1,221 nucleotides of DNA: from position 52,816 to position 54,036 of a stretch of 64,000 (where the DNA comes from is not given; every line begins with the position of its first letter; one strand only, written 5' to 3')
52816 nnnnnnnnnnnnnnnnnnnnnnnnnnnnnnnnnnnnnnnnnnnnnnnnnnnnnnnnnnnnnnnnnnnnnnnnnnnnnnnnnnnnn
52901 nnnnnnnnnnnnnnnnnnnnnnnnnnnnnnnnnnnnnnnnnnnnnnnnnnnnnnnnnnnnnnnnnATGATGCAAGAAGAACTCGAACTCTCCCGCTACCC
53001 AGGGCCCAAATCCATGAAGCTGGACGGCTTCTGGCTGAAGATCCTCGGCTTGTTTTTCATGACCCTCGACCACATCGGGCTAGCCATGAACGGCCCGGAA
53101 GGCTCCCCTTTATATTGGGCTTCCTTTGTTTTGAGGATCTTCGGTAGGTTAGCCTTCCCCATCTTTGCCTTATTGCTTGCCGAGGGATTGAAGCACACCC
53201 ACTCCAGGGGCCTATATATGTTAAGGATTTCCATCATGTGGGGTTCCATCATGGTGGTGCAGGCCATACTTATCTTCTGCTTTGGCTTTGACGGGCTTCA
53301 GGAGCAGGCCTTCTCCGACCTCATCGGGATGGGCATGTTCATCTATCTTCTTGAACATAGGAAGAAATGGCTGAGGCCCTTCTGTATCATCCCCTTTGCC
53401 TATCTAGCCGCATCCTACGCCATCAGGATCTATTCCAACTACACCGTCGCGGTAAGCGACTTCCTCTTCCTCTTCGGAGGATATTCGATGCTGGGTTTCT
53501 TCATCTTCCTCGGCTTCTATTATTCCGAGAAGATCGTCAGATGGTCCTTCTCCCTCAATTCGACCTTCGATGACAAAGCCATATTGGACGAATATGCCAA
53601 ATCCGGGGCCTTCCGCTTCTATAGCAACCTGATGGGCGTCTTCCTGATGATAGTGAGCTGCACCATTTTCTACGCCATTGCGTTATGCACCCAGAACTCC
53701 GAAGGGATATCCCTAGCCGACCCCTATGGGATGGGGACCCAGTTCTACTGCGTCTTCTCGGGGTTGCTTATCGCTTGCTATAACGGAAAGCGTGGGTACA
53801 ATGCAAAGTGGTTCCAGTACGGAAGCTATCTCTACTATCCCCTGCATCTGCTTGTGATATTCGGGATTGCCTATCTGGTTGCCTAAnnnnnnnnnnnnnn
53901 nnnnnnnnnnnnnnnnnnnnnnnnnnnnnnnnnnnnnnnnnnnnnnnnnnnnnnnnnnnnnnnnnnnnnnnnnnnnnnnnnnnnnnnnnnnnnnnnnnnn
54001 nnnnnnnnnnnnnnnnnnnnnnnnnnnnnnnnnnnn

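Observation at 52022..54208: Divergent zinc-ribbon-CPBP protease / TraX / thioredoxin module adjacent to the giant protein gene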

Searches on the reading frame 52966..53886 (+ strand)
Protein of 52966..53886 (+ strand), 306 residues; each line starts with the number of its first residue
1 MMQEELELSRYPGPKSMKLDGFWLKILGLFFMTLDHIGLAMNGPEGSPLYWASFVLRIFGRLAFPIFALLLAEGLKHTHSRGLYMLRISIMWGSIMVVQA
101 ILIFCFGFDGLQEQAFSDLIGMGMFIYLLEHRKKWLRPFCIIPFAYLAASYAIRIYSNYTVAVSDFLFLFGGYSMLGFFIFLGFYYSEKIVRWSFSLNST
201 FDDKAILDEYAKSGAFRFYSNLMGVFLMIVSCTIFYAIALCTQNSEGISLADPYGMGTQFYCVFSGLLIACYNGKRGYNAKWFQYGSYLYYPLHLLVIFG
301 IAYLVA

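Call 4: search_protein_families(library=pfam, proteins=[window:52966-53886:+], max_evalue=0.01)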
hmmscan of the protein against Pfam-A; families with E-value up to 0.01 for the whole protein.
window:52966-53886:+ (306 aa): 1 family
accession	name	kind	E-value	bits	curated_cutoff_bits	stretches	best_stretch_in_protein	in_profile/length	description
PF05857.17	TraX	-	4.2e-20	73.1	25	1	24-301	5-216/217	TraX protein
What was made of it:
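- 52966..53886 (+): TraX-family polytopic membrane protein (putative transmembrane acetyl/acyltransferase), 306 aa. Its start codon overlaps the CPBP stop (ATGA). Pfam PF05857 at E 4e-20 (call 4).
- Checked: TraX: 52966..53886 (+), 306 aa, PF05857 at 73 bits against a 25 cut-off (call 4).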

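Call 8: search_protein_families(library=ncbifam, proteins=[window:52966-53886:+], max_evalue=0.01)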
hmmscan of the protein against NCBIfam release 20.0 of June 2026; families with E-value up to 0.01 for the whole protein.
window:52966-53886:+ (306 aa): 1 family
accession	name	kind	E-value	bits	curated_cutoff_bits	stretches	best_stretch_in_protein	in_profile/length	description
NF010454.0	PRK13882.1-1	subfamily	0.0014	18.5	206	1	24-107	9-83/209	conjugal transfer protein TrbP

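Call 18: find_homologous_proteins(query=window:52966-53886:+, max_evalue=0.001)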
Query window:52966-53886:+ (306 aa): 673 proteins with E <= 0.001 among 4202 candidates; the best 120 are listed.
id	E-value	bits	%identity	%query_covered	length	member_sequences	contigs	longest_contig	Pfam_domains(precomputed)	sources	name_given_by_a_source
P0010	1.1e-198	677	99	100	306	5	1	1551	PF05857.18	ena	-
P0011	2.1e-75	272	46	95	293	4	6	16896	PF05857.18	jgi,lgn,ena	-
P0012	2.1e-69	253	45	100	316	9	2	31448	PF05857.18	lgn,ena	-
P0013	6.2e-66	241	44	97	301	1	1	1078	PF05857.18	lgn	-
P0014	3.1e-62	229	43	94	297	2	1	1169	PF05857.18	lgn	-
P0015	3.0e-56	209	42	92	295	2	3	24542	PF05857.18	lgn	-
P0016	2.4e-55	206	42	98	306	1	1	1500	PF05857.18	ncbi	-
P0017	1.5e-52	197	40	93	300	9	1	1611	PF05857.18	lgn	-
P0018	8.5e-52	195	40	92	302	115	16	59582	PF05857.18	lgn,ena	-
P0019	9.7e-52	195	39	94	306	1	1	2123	PF05857.18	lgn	-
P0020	5.2e-51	192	40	93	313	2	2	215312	PF05857.18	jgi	jgi:hypothetical protein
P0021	5.7e-51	192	40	92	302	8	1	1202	PF05857.18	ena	-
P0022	3.8e-50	189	38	93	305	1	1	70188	PF05857.18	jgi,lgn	jgi:hypothetical protein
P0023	4.2e-50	189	39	93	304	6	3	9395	PF05857.18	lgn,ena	-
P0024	8.7e-49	185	38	92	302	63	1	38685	PF05857.18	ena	-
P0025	2.1e-47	180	39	93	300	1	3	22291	PF05857.18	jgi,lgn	jgi:hypothetical protein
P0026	3.1e-47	180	36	93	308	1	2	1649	PF05857.18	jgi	jgi:hypothetical protein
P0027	3.1e-47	180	34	93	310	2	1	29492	PF05857.18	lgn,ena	-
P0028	5.3e-46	176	39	93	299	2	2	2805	PF05857.18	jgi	jgi:hypothetical protein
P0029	1.8e-45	174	38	92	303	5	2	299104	PF05857.18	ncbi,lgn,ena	-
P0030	1.9e-45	174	38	92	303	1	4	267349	PF05857.18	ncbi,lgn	-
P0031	2.3e-45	174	38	94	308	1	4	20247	PF05857.18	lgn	-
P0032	2.6e-45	173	38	93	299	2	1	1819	PF05857.18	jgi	jgi:hypothetical protein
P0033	1.6e-44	171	37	94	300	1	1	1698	PF05857.18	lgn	-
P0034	1.7e-44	171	38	94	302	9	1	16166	PF05857.18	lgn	-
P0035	1.9e-44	171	38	93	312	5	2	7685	PF05857.18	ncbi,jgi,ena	ncbi:MAG: TraX family protein [Bacilli bacterium]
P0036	2.0e-44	171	38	93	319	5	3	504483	PF05857.18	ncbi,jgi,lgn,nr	ncbi:MAG: conjugal transfer protein TraX [Bacilli bacterium]|jgi:hypothetical protein|nr:conjugal tr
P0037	7.4e-44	169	38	92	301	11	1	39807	PF05857.18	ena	-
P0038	2.5e-43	167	35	92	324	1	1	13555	PF05857.18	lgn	-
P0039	2.7e-43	167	35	95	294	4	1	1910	PF05857.18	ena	-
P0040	2.8e-43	167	38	93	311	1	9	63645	PF05857.18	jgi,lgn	jgi:hypothetical protein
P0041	7.0e-43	165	38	94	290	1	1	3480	PF05857.18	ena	-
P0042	7.8e-43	165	36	94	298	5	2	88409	PF05857.18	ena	-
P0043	8.1e-43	165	37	93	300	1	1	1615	PF05857.18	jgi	jgi:hypothetical protein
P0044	1.3e-42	165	35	97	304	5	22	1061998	PF05857.18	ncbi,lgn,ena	-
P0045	7.6e-42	162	35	92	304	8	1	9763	PF05857.18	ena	-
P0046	1.3e-41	161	33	93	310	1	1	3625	PF05857.18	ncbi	-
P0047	1.5e-41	161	35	93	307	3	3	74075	PF05857.18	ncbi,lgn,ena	-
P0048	2.0e-41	161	37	94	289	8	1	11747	PF05857.18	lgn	-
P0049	2.5e-41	160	39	93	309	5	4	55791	PF05857.18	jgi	jgi:hypothetical protein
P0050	2.5e-41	160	38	94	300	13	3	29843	PF05857.18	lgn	-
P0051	4.6e-41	160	35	93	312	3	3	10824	PF05857.18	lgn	-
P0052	4.1e-40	156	36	92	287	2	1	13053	PF05857.18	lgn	-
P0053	6.7e-40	156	36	94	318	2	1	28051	PF05857.18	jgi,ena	-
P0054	1.2e-39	155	35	90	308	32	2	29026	PF05857.18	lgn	-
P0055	1.3e-39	155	36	94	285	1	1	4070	PF05857.18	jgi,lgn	-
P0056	2.4e-39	154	35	94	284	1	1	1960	PF05857.18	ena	-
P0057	2.7e-39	154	36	94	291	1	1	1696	PF05857.18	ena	-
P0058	3.8e-39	153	37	90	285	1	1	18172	PF05857.18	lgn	-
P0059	4.0e-39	153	37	94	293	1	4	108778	PF05857.18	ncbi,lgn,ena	-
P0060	6.2e-39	153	38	91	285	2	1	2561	PF05857.18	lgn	-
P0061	7.9e-39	152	37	95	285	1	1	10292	PF05857.18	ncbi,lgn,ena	-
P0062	8.9e-39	152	36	95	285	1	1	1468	PF05857.18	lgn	-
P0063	1.1e-38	152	34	92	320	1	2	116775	PF05857.18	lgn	-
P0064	1.2e-38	152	35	92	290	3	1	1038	PF05857.18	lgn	-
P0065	1.4e-38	151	36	92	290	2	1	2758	PF05857.18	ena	-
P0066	1.8e-38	151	36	95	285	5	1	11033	PF05857.18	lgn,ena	-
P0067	2.2e-38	151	32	95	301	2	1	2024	PF05857.18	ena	-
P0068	2.5e-38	151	35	92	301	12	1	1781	PF05857.18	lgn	-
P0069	4.0e-38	150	33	95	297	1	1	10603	PF05857.18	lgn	-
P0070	4.5e-38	150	36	95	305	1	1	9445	PF05857.18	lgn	-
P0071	4.9e-38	150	34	91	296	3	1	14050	PF05857.18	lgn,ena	-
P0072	6.1e-38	149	36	90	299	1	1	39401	PF05857.18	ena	-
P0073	7.6e-38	149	35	93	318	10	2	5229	PF05857.18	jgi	jgi:hypothetical protein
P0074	7.8e-38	149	33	95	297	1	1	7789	PF05857.18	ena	-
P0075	8.3e-38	149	34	94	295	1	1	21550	PF05857.18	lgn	-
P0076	9.8e-38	149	32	95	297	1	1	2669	PF05857.18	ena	-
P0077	1.1e-37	148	32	95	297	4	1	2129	PF05857.18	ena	-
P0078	1.2e-37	148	32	95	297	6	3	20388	PF05857.18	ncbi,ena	-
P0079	5.1e-37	146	32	95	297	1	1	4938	PF05857.18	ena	-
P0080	6.4e-37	146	35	94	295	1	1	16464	PF05857.18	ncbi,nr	ncbi:MAG: conjugal transfer protein TraX [Bacilli bacterium]|nr:conjugal transfer protein TraX [Baci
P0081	6.5e-37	146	36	94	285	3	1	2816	PF05857.18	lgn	-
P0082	7.5e-37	146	32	92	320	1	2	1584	PF05857.18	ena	-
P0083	8.5e-37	145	33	90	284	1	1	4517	PF05857.18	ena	-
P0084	2.2e-36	144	34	94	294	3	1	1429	PF05857.18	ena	-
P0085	2.5e-36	144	34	92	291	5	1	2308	PF05857.18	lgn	-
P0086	3.9e-36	143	38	92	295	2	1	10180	PF05857.18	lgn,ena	-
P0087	9.0e-36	142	33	94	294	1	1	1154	PF05857.18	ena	-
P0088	1.1e-35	142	36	90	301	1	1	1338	PF05857.18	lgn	-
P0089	2.5e-35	141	33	96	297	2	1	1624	PF05857.18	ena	-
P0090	2.8e-35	140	34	95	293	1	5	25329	PF05857.18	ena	-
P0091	2.9e-35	140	35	90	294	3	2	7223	PF05857.18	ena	-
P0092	3.1e-35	140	33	93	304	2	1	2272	PF05857.18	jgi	jgi:hypothetical protein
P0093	5.2e-35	140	37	90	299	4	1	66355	PF05857.18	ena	-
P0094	7.7e-35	139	35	92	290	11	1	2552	PF05857.18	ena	-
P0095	8.8e-35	139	34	95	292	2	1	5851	PF05857.18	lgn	-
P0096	9.3e-35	139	36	91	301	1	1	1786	PF05857.18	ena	-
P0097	1.1e-34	138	35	92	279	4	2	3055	PF05857.18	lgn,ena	-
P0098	1.2e-34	138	32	93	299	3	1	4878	PF05857.18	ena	-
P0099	1.7e-34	138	32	95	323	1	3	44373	PF05857.18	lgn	-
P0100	2.0e-34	138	35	90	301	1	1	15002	PF05857.18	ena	-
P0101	2.3e-34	138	32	95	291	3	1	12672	PF05857.18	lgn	-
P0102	3.1e-34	137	35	92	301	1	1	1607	PF05857.18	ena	-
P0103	3.2e-34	137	35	94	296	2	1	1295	PF05857.18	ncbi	-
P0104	4.2e-34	137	33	92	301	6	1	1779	PF05857.18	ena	-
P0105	4.6e-34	137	33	97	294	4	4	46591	PF05857.18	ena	-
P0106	4.7e-34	136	35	94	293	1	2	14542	PF05857.18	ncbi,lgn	-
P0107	4.9e-34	136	32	99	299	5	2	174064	PF05857.18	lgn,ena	-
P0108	5.3e-34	136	33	96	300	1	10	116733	PF05857.18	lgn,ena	-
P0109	5.7e-34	136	34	94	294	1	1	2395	PF05857.18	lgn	-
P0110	6.8e-34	136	35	94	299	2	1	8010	PF05857.18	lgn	-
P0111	7.6e-34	136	32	95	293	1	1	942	PF05857.18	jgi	jgi:hypothetical protein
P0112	8.2e-34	136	35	94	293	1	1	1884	PF05857.18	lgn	-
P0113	8.9e-34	136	35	94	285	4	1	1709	PF05857.18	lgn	-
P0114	1.2e-33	135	33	94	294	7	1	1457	PF05857.18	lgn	-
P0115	1.2e-33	135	34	96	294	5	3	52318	PF05857.18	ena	-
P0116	1.2e-33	135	35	95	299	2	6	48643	PF05857.18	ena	-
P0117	1.3e-33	135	34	95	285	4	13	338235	PF05857.18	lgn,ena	-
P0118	1.3e-33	135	35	93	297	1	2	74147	PF05857.18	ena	-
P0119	1.5e-33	135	34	90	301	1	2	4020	PF05857.18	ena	-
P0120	2.3e-33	134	31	95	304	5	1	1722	PF05857.18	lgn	-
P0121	2.3e-33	134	33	90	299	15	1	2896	PF05857.18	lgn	-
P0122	2.6e-33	134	34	90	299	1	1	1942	PF05857.18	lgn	-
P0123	2.6e-33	134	33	94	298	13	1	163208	PF05857.18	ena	-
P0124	2.9e-33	134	33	95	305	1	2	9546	PF05857.18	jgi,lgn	jgi:hypothetical protein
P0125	3.0e-33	134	33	94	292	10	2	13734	PF05857.18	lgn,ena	-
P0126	3.6e-33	134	35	90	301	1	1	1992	PF05857.18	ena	-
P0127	4.0e-33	133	33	94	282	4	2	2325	PF05857.18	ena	-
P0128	6.0e-33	133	30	94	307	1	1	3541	PF05857.18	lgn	-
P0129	6.4e-33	133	35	92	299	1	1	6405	PF05857.18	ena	-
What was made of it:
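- Tried and rejected: The top 120 of 673 TraX homologues are all single-domain (call 18).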

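Call 46: search_dna_similar(query=window:52966-53886:+, collection=plasmids, mode=protein, max_evalue=0.001, max_rows=30, rows=spread)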
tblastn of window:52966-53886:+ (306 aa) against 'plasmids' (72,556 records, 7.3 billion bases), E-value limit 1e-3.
Records with a match: 30; places in all: 30; records where one place covers at least 80% of the query: 30.
Best place of each record, by identity: <60% 30.
By first word of the organism name: Bacillus 28; Enterococcus 1; Subdoligranulum 1.
By predicted mobility (MOB-suite, as given by PLSDB): non-mobilizable 29; conjugative 1.
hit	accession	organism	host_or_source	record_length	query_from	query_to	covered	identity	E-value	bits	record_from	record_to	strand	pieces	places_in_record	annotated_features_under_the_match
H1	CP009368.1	Bacillus cereus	-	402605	17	305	94%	26.5%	3e-9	65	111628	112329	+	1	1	traX family protein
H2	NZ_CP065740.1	Bacillus tropicus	-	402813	17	305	94%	26.5%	3e-9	65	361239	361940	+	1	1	TraX family protein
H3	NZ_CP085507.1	Bacillus cereus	soil sample,soil from tomato plant roots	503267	17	305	94%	26.3%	4e-9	65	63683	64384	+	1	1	TraX family protein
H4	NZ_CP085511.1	Bacillus cereus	soil sample,soil from tomato plant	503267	17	305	94%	26.3%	4e-9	65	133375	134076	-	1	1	TraX family protein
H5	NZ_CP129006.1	Bacillus cereus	cattle,Isolated from the spleen of ...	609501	17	306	95%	26.0%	2e-9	66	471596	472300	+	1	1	TraX family protein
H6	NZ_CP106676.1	Bacillus cereus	cell culture,soil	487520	17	306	95%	26.0%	2e-9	66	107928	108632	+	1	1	conjugal transfer protein TraX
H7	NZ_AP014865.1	Bacillus thuringiensis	-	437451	17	306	95%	25.7%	3e-9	65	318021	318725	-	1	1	TraX family protein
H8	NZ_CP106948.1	Bacillus thuringiensis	BGSC database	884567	17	306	95%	25.7%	3e-9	65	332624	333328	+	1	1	TraX family protein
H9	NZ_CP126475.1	Bacillus thuringiensis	mixed culture,termite gut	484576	17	306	95%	25.7%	4e-9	65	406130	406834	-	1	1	TraX family protein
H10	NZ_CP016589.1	Bacillus thuringiensis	Mono isolate,Ginseng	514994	17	306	95%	25.7%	4e-9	65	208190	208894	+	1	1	TraX family protein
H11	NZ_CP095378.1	Bacillus cereus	cell cuture,Pond silt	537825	17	306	95%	25.7%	4e-9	65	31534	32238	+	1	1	TraX family protein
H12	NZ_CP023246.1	Bacillus cereus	bacteria,pure culture,air in Laboratory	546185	17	306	95%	25.7%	9e-9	64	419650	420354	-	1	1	TraX family protein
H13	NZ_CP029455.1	Bacillus cereus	Chives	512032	17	306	95%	25.7%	1e-6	57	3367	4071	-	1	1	TraX family protein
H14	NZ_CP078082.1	Bacillus tropicus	Cell culture,soil sample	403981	17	303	94%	26.0%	3e-8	62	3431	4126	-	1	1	TraX family protein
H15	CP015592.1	Bacillus cereus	whole organism,garden soil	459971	17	303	94%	26.0%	3e-8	62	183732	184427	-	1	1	none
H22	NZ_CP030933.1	Enterococcus gilvus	cow,milk,milk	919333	3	305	99%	24.3%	3e-8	62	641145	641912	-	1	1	TraX family protein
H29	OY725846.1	Subdoligranulum variabile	-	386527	24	305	92%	24.5%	1e-5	54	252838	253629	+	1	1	none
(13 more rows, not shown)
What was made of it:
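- On TraX family (PF05857): It is 24-26% identical to proteins annotated as TraX family in Bacillus and Enterococcus (call 46).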

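Call 47: get_annotated_region(hit=H5, flank=4000)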
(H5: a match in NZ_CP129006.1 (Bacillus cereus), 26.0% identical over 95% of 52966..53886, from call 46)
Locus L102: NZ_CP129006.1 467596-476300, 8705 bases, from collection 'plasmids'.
description: Bacillus cereus strain lycx plasmid unnamed, complete sequence
organism: Bacillus cereus (NCBI taxid 1396)
taxonomy: Bacteria; Bacillota; Bacilli; Bacillales; Bacillaceae; Bacillus; Bacillus cereus
host: -; source: cattle,Isolated from the spleen of sudden death cattle; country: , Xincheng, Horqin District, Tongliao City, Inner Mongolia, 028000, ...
typing (MOB-suite, as given by PLSDB): non-mobilizable; replicon rep_cluster_125,rep_cluster_459; mating-pair formation MPF_T
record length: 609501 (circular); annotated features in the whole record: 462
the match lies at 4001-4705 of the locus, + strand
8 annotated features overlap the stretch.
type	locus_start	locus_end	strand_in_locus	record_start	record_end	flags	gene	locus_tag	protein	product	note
CDS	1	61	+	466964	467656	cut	-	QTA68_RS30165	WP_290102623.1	response regulator transcription factor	GO:0000160 - phosphorelay signal transduction system [Evidence IEA]; GO:0006355 - regulation of DNA-templated ...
CDS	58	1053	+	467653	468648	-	-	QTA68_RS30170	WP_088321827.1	HAMP domain-containing sensor histidine kinase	GO:0007165 - signal transduction [Evidence IEA]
CDS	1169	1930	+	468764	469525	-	-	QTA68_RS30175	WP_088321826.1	ABC transporter ATP-binding protein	-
CDS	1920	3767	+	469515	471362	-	-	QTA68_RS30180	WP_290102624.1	ABC transporter permease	-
CDS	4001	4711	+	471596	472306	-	-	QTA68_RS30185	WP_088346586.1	TraX family protein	-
CDS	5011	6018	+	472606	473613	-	-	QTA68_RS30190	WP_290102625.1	MBL fold metallo-hydrolase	-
CDS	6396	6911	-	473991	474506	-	-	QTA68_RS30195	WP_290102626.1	TetR/AcrR family transcriptional regulator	GO:0006355 - regulation of DNA-templated transcription [Evidence IEA]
CDS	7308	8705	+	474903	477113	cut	-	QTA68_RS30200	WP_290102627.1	MMPL family transporter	-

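Call 48: get_annotated_region(hit=H22, flank=4000)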
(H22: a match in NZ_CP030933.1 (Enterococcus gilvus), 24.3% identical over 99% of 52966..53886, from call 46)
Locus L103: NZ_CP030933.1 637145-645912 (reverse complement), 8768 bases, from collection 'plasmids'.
description: Enterococcus gilvus strain CR1 plasmid pCR1A, complete sequence
organism: Enterococcus gilvus (NCBI taxid 160453)
taxonomy: Bacteria; Bacillota; Bacilli; Lactobacillales; Enterococcaceae; Enterococcus; Enterococcus gilvus
host: -; source: cow,milk,milk; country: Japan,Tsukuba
typing (MOB-suite, as given by PLSDB): non-mobilizable
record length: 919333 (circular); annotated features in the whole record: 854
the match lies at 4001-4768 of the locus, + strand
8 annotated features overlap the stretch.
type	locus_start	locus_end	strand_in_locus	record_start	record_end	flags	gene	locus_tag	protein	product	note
CDS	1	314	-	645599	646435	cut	-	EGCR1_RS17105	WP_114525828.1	BglG family transcription antiterminator LicT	GO:0006355 - regulation of DNA-templated transcription [Evidence IEA]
CDS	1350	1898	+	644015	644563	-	-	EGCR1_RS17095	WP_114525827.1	DUF2922 family protein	-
CDS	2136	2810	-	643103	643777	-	-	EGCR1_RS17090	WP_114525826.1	flavin reductase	-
CDS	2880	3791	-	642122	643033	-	-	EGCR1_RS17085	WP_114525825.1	YafY family protein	-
CDS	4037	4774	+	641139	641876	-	-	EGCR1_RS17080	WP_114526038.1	TraX family protein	-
CDS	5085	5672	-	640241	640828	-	-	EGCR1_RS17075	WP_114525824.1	TetR/AcrR family transcriptional regulator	GO:0006355 - regulation of DNA-templated transcription [Evidence IEA]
CDS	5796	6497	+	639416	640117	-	-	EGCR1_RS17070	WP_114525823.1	ABC transporter ATP-binding protein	-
CDS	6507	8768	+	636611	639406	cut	-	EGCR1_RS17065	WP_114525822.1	ABC transporter permease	-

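Call 49: get_annotated_region(hit=H29, flank=4000)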
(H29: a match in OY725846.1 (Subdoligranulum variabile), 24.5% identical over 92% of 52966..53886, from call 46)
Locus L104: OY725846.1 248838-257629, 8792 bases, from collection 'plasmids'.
description: Subdoligranulum variabile strain Subdoligranulum variabile TSDC17.2-1.1 genome assembly, plasmid: 12
organism: Subdoligranulum variabile (NCBI taxid 214851)
taxonomy: Bacteria; Bacillota; Clostridia; Eubacteriales; Oscillospiraceae; Subdoligranulum; Subdoligranulum variabile
host: -; source: -; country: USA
typing (MOB-suite, as given by PLSDB): non-mobilizable
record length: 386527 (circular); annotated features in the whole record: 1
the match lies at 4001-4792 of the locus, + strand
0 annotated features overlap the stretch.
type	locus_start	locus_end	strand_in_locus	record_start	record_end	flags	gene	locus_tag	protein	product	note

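Call 52: search_protein_families(library=pfam, proteins=[L104:330-3869:+, L104:3800-4810:+, L104:4762-5574:-, L104:4834-5505:+, L104:5466-6917:+, L104:5370-6842:-, L104:7081-8220:+], max_evalue=0.001)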
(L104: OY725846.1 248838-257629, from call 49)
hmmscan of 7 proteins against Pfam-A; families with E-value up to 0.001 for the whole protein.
L104:330-3869:+ (1179 aa): 7 families
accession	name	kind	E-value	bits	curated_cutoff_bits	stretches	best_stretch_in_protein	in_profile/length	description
PF00580.27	UvrD-helicase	-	1.3e-50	173.1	23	1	15-449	1-264/271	UvrD/REP helicase N-terminal domain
PF13361.12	UvrD_C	-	1.2e-22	81.3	25.6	1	469-856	2-347/350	UvrD-like helicase C-terminal domain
PF13245.12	AAA_19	-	1.7e-12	48.1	25.1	1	20-441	2-134/134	AAA domain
PF13538.12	UvrD_C_2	-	4.4e-11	42.9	27.4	1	763-784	3-26/52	UvrD-like helicase C-terminal domain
PF12705.13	PDDEXK_1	-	2.1e-10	41.4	22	1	1001-1151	30-175/247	PD-(D/E)XK nuclease superfamily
PF01443.25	Viral_helicase1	-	1.9e-06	28.3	21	0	394-444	57-105/228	Viral superfamily 1 RNA helicase core domain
PF13604.12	AAA_30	-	0.00091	19.4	27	0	19-83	10-68/191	AAA domain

L104:3800-4810:+ (336 aa): 1 family
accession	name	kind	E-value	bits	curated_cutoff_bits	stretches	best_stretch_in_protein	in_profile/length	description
PF05857.17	TraX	-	7e-19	69.1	25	1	67-328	4-217/217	TraX protein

L104:4762-5574:- (270 aa): 0 families

L104:4834-5505:+ (223 aa): 2 families
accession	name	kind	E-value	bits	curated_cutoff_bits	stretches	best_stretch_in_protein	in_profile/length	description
PF00072.30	Response_reg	-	8.5e-24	84.3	30.2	1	4-111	1-110/111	Response regulator receiver domain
PF00486.34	Trans_reg_C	-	8.5e-21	74.3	26.2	1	146-217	3-76/77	Transcriptional regulatory protein, C terminal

L104:5466-6917:+ (483 aa): 3 families
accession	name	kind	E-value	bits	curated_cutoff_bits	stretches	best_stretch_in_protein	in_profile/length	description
PF02518.31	HATPase_c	-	6.1e-18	65.7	26.4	1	370-481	4-109/111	Histidine kinase-, DNA gyrase B-, and HSP90-like ATPase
PF00512.31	HisKA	-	4.6e-12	46.2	26.9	1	240-299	2-61/66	His Kinase A (phospho-acceptor) domain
PF13581.12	HATPase_c_2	-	0.00019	21.9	27.4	1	375-453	39-106/127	Histidine kinase-like ATPase domain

L104:5370-6842:- (490 aa): 0 families

L104:7081-8220:+ (379 aa): 12 families
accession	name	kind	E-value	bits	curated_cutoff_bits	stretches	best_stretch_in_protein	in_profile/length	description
PF00248.27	Aldo_ket_red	-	6.9e-39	134.1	24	1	14-286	1-290/291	Aldo/keto reductase family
PF13187.11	Fer4_9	-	4.8e-09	36.6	27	1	297-361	2-50/52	4Fe-4S dicluster domain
PF13534.11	Fer4_17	-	8e-09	36.4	22.2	1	297-362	2-60/61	4Fe-4S dicluster domain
PF12838.12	Fer4_7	-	2.1e-07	31.7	27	1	348-367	2-21/52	4Fe-4S dicluster domain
PF13237.11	Fer4_10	-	4e-06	27.1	25.5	1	292-359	4-53/53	4Fe-4S dicluster domain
PF13746.11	Fer4_18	-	2e-05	25.2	27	0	276-313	40-77/114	4Fe-4S dicluster domain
PF00037.32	Fer4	-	3e-05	24.1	21.1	1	346-360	6-20/24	4Fe-4S binding domain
PF14697.11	Fer4_21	-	5.6e-05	23.6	35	0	346-360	6-20/59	4Fe-4S dicluster domain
PF17179.9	Fer4_22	-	6e-05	24.3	27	0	344-361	77-94/95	4Fe-4S dicluster domain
PF12797.12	Fer4_2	-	0.00014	22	24.5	0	346-359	8-21/22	4Fe-4S binding domain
PF13183.11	Fer4_8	-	0.00016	22.6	27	1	296-361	4-67/68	4Fe-4S dicluster domain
PF13484.11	Fer4_16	-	0.00028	22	30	1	297-360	2-65/66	4Fe-4S double cluster binding domain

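Call 53: predict_structure(alignment_id=A2)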
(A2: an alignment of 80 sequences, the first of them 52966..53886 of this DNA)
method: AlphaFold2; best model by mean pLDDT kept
length: 306 residues; sequences in the alignment: 80
mean_pLDDT: 93.8   pTM: 0.91
mean pLDDT of the five models: 93.8, 93.7, 92.6, 92.6, 92.5
residues with pLDDT >= 90: 256; 70-90: 45; 50-70: 5; < 50: 0
segments of 3 or more residues with pLDDT < 50: none
pLDDT, mean of each block of 10 residues (from residue 1): 70 94 97 94 93 97 98 97 96 93 91 93 98 98 98 93 92 96 98 94 93 97 98 97 91 93 98 96 92 85 79
secondary structure, 60 per line:
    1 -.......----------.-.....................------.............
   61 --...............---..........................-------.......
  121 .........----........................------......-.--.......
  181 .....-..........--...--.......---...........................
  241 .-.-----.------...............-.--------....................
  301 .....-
elements in order: H2-8 H21-41 H48-60 H63-77 H81-106 H115-129 H134-157 H164-169 H174-185 H187-196 H204-210 H214-241 H256-270 H281-305
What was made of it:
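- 52966..53886 (+): AF2 pLDDT 93.8 (call 53).
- On TraX family (PF05857): The model is high confidence (pLDDT 93.8, call 53), but Foldseek gave no significant PDB match.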

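Call 56: search_solved_structures(query=A2, max_evalue=1)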
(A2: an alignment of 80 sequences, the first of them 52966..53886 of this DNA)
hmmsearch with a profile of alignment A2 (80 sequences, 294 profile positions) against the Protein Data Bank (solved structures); distinct sequences matched with E-value up to 1: 0.
